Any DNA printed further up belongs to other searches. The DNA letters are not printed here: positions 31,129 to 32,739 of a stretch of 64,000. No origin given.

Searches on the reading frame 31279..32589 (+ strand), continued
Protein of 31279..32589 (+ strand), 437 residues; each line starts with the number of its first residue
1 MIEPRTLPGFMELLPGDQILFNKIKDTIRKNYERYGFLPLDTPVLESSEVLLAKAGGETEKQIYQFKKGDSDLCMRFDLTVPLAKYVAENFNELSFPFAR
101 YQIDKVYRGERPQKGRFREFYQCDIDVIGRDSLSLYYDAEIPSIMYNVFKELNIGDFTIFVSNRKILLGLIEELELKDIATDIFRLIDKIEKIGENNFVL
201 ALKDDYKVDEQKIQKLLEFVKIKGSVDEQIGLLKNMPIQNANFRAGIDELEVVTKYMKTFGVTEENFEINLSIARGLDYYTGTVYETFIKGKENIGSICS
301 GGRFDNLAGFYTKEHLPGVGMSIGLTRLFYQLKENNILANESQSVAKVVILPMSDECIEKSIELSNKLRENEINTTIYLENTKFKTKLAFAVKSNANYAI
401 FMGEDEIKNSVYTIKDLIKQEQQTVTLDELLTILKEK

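Call 74: search_protein_families(library=ncbifam, proteins=[L070:1858-2955:+, L001:1336-2442:+], max_evalue=0.00001)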
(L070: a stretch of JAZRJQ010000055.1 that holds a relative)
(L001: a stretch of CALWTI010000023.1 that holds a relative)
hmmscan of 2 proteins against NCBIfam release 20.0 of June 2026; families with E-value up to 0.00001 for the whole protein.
L070:1858-2955:+ (366 aa): 47 families (the best 25 are shown)
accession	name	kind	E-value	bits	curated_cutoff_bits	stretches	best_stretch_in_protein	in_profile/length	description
NF005710.0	PRK07522.1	subfamily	2.9e-71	240.7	412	1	3-361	10-386/391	acetylornithine deacetylase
TIGR01892.1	AcOrn-deacetyl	equivalog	3.5e-70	236.9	297.7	1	6-350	2-355/365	acetylornithine deacetylase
NF003474.0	PRK05111.1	equivalog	5.1e-62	210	460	1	14-359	26-376/383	acetylornithine deacetylase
TIGR01910.1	DapE-ArgE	subfamily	1.2e-49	169.5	217.6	1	4-352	1-370/373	ArgE/DapE family deacylase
NF006365.0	PRK08588.1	subfamily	9.4e-46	156.8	289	1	3-359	9-376/383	succinyl-diaminopimelate desuccinylase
NF006399.0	PRK08651.1-2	equivalog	1.4e-37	129.7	381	1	4-219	7-223/405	succinyl-diaminopimelate desuccinylase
NF009557.0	PRK13009.1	equivalog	5.9e-37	127.7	284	1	3-360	5-371/377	succinyl-diaminopimelate desuccinylase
TIGR01246.1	dapE_proteo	equivalog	1.4e-34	119.8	361.8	1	5-360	3-367/370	succinyl-diaminopimelate desuccinylase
NF009555.0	PRK13004.1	equivalog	7.4e-33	114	321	1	4-229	18-237/399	YgeY family selenium metabolism-linked hydrolase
TIGR01900.1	dapE-gram_pos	equivalog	8.7e-31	107.1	304.2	1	5-360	7-350/351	succinyl-diaminopimelate desuccinylase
NF006439.0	PRK08737.1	equivalog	3.5e-29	102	345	1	65-361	65-362/364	acetylornithine deacetylase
NF006400.0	PRK08651.1-3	equivalog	3.3e-28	98.6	374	1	22-360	34-403/410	succinyl-diaminopimelate desuccinylase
TIGR03526.1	selenium_YgeY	hypoth_equivalog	2.6e-25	89.1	321.5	1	5-228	17-234/395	YgeY family selenium metabolism-linked hydrolase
NF006401.0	PRK08651.1-4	equivalog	1e-24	87.3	381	1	66-357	79-364/376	succinyl-diaminopimelate desuccinylase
NF006402.0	PRK08651.1-5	equivalog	1.1e-23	83.9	369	1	39-358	35-362/369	succinyl-diaminopimelate desuccinylase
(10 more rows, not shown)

L001:1336-2442:+ (369 aa): 45 families (the best 25 are shown)
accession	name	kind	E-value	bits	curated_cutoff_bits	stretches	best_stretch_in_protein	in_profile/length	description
TIGR01892.1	AcOrn-deacetyl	equivalog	1.2e-70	238.5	297.7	1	6-360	2-361/365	acetylornithine deacetylase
NF005710.0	PRK07522.1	subfamily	6.9e-70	236.2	412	1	4-367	11-388/391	acetylornithine deacetylase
NF003474.0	PRK05111.1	equivalog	7.8e-65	219.2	460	1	29-369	39-382/383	acetylornithine deacetylase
TIGR01910.1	DapE-ArgE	subfamily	1.7e-57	195.3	217.6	1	4-358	1-372/373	ArgE/DapE family deacylase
NF006365.0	PRK08588.1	subfamily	1.8e-43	149.3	289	1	4-365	10-378/383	succinyl-diaminopimelate desuccinylase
NF009555.0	PRK13004.1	equivalog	1.1e-40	139.8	321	1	30-363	38-391/399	YgeY family selenium metabolism-linked hydrolase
NF006399.0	PRK08651.1-2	equivalog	1.3e-39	136.4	381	2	3-216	6-217/405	succinyl-diaminopimelate desuccinylase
NF009557.0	PRK13009.1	equivalog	8.9e-35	120.5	284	1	5-367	7-374/377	succinyl-diaminopimelate desuccinylase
NF006370.0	PRK08596.1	equivalog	1.4e-32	112.8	412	2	4-139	20-158/425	acetylornithine deacetylase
NF006596.0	PRK09133.1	subfamily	7e-31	107.3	349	1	5-212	42-260/474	hypothetical protein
TIGR01900.1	dapE-gram_pos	equivalog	8.3e-31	107.1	304.2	1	60-360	52-346/351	succinyl-diaminopimelate desuccinylase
TIGR03526.1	selenium_YgeY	hypoth_equivalog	9.7e-31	107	321.5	1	31-355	37-381/395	YgeY family selenium metabolism-linked hydrolase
NF006400.0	PRK08651.1-3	equivalog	5.7e-29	101.1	374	1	56-367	74-406/410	succinyl-diaminopimelate desuccinylase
TIGR01246.1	dapE_proteo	equivalog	1.7e-27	96.4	361.8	1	21-366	17-369/370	succinyl-diaminopimelate desuccinylase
NF006402.0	PRK08651.1-5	equivalog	4.5e-25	88.4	369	1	48-342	42-337/369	succinyl-diaminopimelate desuccinylase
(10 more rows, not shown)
